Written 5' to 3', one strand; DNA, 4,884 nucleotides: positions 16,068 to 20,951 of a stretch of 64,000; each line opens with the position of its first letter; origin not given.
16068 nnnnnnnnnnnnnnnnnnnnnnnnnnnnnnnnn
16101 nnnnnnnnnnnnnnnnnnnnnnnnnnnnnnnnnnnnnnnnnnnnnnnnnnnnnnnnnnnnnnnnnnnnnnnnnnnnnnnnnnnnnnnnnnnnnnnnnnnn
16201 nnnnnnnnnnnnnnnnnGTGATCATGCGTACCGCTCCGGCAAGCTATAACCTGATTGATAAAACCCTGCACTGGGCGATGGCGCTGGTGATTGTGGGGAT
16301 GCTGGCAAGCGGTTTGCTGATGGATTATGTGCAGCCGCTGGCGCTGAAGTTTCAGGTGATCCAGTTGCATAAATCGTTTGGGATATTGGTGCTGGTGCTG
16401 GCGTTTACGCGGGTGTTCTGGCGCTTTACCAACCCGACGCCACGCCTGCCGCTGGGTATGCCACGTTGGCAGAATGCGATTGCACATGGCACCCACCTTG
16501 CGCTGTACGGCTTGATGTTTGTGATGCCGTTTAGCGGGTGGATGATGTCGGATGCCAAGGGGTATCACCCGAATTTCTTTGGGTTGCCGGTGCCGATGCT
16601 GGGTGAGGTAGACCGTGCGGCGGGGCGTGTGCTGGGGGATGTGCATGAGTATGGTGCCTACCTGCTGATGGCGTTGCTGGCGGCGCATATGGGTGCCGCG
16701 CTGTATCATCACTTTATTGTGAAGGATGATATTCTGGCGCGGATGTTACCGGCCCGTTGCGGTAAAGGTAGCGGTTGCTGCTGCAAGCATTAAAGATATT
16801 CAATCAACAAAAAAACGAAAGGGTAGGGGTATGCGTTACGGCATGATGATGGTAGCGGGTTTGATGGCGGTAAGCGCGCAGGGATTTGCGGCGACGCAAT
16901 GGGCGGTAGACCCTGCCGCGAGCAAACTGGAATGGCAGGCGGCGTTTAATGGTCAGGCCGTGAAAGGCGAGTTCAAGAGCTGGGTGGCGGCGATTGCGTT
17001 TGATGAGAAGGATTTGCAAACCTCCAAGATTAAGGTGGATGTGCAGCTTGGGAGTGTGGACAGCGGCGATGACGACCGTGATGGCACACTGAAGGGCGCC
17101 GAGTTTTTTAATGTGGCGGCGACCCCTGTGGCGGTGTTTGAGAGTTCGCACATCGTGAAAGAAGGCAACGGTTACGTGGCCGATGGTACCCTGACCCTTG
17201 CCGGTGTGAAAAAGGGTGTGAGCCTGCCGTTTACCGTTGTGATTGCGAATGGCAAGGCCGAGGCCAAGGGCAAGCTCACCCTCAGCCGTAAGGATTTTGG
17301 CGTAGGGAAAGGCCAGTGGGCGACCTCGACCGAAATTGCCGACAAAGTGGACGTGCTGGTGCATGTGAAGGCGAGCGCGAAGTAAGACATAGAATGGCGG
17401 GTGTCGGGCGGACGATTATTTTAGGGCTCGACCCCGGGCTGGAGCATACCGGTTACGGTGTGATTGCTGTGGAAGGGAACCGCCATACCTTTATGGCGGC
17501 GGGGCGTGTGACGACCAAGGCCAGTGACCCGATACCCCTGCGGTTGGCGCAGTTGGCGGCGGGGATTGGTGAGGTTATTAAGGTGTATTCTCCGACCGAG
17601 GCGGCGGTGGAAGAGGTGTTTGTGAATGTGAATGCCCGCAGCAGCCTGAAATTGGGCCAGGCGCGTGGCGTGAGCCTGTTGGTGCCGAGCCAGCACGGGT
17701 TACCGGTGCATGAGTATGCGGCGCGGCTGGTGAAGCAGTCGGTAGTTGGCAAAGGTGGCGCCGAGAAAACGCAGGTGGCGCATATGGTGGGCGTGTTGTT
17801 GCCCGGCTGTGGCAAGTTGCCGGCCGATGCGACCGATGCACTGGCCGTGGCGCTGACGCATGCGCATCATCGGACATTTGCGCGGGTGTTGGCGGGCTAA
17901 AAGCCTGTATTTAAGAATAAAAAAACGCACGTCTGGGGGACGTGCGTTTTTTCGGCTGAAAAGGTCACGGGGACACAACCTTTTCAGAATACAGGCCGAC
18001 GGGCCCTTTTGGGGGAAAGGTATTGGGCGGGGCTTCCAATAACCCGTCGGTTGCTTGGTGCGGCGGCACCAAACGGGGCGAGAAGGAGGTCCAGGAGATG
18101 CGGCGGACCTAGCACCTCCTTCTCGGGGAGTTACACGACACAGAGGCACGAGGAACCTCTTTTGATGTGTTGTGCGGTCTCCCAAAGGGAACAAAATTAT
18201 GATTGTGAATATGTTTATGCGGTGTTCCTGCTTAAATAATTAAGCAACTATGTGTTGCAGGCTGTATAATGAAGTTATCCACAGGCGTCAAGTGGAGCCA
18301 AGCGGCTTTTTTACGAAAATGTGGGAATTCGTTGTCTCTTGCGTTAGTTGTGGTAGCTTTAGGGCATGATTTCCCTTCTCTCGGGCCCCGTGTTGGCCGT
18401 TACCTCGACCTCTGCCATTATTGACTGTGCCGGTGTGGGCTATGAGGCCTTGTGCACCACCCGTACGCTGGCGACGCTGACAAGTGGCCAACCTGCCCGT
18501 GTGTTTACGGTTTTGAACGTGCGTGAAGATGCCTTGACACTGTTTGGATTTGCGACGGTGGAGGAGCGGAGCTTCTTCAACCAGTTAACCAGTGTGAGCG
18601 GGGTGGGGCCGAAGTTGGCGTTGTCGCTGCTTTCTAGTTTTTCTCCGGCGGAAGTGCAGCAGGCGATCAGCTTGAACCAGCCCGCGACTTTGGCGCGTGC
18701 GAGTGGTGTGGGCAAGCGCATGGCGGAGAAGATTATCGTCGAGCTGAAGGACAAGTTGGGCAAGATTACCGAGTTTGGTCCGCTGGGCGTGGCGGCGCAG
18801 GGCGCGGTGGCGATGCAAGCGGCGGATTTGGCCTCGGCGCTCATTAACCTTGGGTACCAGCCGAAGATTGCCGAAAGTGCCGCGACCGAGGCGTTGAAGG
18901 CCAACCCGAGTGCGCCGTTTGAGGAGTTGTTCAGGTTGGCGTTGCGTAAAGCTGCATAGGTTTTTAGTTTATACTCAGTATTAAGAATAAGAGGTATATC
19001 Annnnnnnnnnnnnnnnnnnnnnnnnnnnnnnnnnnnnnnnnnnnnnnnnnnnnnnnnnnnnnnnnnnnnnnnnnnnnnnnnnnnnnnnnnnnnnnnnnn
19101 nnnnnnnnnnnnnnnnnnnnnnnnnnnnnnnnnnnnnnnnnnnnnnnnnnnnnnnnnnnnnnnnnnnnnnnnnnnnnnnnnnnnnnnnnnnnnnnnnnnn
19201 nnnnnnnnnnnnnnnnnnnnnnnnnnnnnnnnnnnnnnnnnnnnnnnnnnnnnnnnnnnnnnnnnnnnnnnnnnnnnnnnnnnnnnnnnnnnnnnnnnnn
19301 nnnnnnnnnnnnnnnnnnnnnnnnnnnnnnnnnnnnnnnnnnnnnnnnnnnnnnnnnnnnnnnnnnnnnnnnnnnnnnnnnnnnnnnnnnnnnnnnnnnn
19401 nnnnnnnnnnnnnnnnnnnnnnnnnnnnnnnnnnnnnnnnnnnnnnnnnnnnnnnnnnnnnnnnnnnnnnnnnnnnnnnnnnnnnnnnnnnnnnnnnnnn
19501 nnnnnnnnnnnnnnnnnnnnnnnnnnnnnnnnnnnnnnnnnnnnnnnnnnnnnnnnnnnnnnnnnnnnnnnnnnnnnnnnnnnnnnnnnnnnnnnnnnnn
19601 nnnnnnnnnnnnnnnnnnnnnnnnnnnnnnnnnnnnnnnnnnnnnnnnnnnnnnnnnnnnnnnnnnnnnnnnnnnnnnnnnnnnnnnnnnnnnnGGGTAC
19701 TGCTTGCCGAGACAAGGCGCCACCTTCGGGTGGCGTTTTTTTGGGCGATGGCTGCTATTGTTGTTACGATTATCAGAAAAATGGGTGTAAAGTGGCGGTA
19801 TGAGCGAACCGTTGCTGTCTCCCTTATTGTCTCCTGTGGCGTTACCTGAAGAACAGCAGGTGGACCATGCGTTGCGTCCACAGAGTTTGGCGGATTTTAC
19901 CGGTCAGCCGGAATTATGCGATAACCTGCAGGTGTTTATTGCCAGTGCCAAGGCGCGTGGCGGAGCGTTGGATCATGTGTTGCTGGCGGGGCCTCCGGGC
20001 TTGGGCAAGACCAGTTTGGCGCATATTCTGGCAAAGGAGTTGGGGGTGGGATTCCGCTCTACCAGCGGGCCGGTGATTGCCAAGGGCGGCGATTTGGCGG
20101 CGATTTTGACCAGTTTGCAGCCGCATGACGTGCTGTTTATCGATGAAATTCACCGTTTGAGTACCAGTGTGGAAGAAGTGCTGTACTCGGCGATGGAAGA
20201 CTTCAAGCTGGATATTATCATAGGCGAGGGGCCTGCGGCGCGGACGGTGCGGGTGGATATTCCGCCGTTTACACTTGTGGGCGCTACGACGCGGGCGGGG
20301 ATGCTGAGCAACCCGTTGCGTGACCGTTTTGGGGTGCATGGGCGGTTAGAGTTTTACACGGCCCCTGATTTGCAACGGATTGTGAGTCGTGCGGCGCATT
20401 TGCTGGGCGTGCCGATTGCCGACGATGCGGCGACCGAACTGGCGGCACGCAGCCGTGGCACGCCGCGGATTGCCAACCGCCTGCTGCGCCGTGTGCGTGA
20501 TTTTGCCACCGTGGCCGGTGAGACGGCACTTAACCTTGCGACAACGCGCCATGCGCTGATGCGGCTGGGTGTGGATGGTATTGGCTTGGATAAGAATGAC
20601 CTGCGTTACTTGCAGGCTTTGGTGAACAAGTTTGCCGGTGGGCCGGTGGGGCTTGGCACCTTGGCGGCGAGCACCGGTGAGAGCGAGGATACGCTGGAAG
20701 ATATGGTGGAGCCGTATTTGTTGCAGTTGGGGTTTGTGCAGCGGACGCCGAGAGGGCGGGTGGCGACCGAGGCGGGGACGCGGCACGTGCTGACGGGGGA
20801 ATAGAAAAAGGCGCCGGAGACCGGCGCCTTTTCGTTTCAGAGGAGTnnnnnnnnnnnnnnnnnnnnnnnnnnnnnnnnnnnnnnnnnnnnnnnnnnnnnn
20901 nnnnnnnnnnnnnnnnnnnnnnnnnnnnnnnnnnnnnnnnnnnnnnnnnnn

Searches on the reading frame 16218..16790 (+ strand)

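Call 94: search_protein_families(library=pfam, proteins=[window:16218-16790:+], max_evalue=0.0001)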
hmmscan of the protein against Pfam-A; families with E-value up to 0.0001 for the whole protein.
window:16218-16790:+ (191 aa): 2 families
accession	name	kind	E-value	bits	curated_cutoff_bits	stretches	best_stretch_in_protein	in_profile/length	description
PF01292.26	Ni_hydr_CYTB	-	1.4e-33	116.6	30.1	1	10-178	2-178/179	Prokaryotic cytochrome b561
PF14358.11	DUF4405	-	1e-06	29.6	26.7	0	93-159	3-63/66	Domain of unknown function (DUF4405)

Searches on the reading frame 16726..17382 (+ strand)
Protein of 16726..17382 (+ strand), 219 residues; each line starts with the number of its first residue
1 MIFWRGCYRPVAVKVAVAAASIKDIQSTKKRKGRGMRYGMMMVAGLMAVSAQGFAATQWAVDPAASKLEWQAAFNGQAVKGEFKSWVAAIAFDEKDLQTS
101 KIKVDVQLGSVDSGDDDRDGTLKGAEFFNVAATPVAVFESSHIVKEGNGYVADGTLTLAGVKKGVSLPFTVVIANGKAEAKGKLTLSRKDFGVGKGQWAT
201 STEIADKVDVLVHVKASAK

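Call 94: search_protein_families(library=pfam, proteins=[window:16726-17382:+], max_evalue=0.0001)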
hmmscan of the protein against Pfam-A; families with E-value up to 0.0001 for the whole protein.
window:16726-17382:+ (219 aa): 1 family
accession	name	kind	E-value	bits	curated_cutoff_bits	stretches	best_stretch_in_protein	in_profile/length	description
PF04264.18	YceI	-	1.8e-32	113.2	23.7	1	59-216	1-150/150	YceI-like domain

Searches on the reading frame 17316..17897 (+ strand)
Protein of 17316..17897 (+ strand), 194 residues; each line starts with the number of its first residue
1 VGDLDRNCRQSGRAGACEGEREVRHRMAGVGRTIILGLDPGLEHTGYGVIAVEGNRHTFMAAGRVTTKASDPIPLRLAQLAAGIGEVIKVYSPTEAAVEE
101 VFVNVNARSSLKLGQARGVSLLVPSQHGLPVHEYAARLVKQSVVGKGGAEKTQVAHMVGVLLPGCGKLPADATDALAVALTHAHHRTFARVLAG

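Call 94: search_protein_families(library=pfam, proteins=[window:17316-17897:+], max_evalue=0.0001)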
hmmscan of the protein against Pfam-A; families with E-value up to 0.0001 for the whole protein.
window:17316-17897:+ (194 aa): 1 family
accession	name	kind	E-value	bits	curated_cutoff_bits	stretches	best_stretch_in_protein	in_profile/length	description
PF02075.23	RuvC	-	4.6e-43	147.1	22.2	1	35-182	1-148/148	Crossover junction endodeoxyribonuclease RuvC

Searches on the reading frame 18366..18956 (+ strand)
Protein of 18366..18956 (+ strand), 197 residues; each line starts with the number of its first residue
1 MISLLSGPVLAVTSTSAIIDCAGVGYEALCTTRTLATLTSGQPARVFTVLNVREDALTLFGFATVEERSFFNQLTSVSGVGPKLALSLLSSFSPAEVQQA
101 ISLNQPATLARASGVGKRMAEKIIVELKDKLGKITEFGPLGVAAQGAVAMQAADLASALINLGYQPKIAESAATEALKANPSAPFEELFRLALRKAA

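Call 94: search_protein_families(library=pfam, proteins=[window:18366-18956:+], max_evalue=0.0001)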
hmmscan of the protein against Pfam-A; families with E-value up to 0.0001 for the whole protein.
window:18366-18956:+ (197 aa): 4 families
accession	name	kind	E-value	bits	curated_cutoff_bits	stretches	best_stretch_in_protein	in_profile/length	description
PF01330.27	RuvA_N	-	4e-19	68.9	23.6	1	1-61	1-61/61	RuvA N terminal domain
PF14520.12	HHH_5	-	1.9e-15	57.5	27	1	71-129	1-57/57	Helix-hairpin-helix domain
PF07499.19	RuvA_C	-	2.6e-08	34.6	24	1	152-195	3-45/47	RuvA, C-terminal domain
PF00633.29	HHH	-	2.2e-05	24.5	24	0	73-90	12-29/30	Helix-hairpin-helix motif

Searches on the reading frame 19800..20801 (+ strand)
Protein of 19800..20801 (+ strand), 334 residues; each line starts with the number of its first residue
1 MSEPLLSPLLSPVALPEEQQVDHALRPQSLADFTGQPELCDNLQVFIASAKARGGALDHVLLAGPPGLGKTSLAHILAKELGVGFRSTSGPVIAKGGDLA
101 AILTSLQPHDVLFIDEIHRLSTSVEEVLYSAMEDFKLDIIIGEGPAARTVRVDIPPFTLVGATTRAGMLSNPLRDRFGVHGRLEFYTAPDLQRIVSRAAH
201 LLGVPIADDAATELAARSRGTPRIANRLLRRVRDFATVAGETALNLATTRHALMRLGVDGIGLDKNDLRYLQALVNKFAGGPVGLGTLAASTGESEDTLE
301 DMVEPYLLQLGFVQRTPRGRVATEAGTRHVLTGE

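Call 32: search_protein_families(library=pfam, proteins=[window:19800-20801:+], max_evalue=0.001)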
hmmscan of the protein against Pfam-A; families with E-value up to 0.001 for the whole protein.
window:19800-20801:+ (334 aa): 12 families
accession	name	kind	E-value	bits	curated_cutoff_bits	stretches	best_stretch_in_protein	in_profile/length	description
PF05496.18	RuvB_N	-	5.6e-77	257.4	27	1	25-183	1-159/159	Holliday junction DNA helicase RuvB P-loop domain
PF17864.7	AAA_lid_4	-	2e-28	98.4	27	1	186-259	1-74/74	RuvB AAA lid domain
PF05491.19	RuvB_C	-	2e-24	85.8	24.7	1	262-329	3-70/72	RuvB C-terminal winged helix domain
PF00004.35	AAA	-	7.4e-21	75.4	21.2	1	60-180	1-126/131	ATPase family associated with various cellular activities (AAA)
PF07728.20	AAA_5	-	1.2e-08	35.4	22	0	103-177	61-139/139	AAA domain (dynein-related subfamily)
PF01078.27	Mg_chelatase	-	6.5e-06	26.1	20.3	0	58-78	23-43/207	Magnesium chelatase, subunit ChlI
PF07726.17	AAA_3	-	8.9e-05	22.8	27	0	59-86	1-28/131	ATPase family associated with various cellular activities (AAA)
PF13191.12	AAA_16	-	9.4e-05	23.4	32.6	0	51-81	18-48/167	AAA ATPase domain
PF13401.12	AAA_22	-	0.00038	21.2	27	0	60-81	8-29/130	AAA domain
PF06068.19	TIP49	-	0.00043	20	23.8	0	46-86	39-81/347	TIP49 P-loop domain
PF13238.12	AAA_18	-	0.00052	20.9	29.4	1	60-127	1-66/128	AAA domain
PF00910.28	RNA_helicase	-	0.00077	20.4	21.5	0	60-130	1-66/105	RNA helicase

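Call 33: find_homologous_proteins(query=window:19800-20801:+, max_evalue=1e-100)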
Query window:19800-20801:+ (334 aa): 7911 proteins with E <= 1e-100 among 8000 candidates; the best 120 are listed.
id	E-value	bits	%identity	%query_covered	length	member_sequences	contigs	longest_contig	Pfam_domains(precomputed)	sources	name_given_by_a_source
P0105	6.2e-200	681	94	100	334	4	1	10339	PF05491.20,PF17864.8,PF00004.36,PF05496.19,PF07728.21,PF01078.28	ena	-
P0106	1.8e-199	680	95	99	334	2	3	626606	PF05491.20,PF17864.8,PF00004.36,PF05496.19,PF07728.21,PF01078.28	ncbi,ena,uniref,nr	ncbi:MAG: Holliday junction branch migration DNA helicase RuvB [Blastochloris viridis]|uniref:Hollid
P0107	5.3e-196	668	94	100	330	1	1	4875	PF05491.20,PF17864.8,PF00004.36,PF05496.19,PF07728.21,PF01078.28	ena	-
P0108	7.1e-186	635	90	96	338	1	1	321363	PF05491.20,PF17864.8,PF00004.36,PF05496.19,PF07728.21,PF01078.28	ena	-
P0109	1.3e-179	615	88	98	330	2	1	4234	PF05491.20,PF17864.8,PF00004.36,PF05496.19,PF07728.21,PF01078.28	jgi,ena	-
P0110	3.4e-176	603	88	95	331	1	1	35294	PF05491.20,PF17864.8,PF00004.36,PF05496.19,PF07728.21,PF01078.28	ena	-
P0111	5.7e-176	603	85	98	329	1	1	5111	PF05491.20,PF17864.8,PF00004.36,PF05496.19,PF07728.21,PF01078.28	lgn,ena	-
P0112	7.3e-176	602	86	97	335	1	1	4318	PF06068.20,PF05491.20,PF17864.8,PF00004.36,PF05496.19,PF07728.21,PF01078.28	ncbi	-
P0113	2.8e-175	600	85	98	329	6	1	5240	PF05491.20,PF17864.8,PF00004.36,PF05496.19,PF07728.21,PF01078.28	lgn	-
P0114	3.4e-175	600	86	97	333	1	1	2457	PF06068.20,PF05491.20,PF17864.8,PF00004.36,PF05496.19,PF07728.21,PF01078.28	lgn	-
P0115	7.5e-174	596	84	97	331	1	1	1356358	PF05491.20,PF17864.8,PF00004.36,PF05496.19,PF07728.21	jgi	jgi:Holliday junction DNA helicase RuvB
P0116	2.2e-173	594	87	95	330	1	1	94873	PF06068.20,PF05491.20,PF17864.8,PF00004.36,PF05496.19,PF07728.21,PF01078.28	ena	-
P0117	1.5e-172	591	83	99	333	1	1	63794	PF05491.20,PF17864.8,PF00004.36,PF05496.19,PF07728.21,PF01078.28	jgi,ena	-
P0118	1.8e-172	591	85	97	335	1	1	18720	PF06068.20,PF05491.20,PF17864.8,PF00004.36,PF05496.19,PF07728.21,PF01078.28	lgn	-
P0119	3.0e-172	590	86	95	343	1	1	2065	PF06068.20,PF05491.20,PF17864.8,PF00004.36,PF05496.19,PF07728.21,PF01078.28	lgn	-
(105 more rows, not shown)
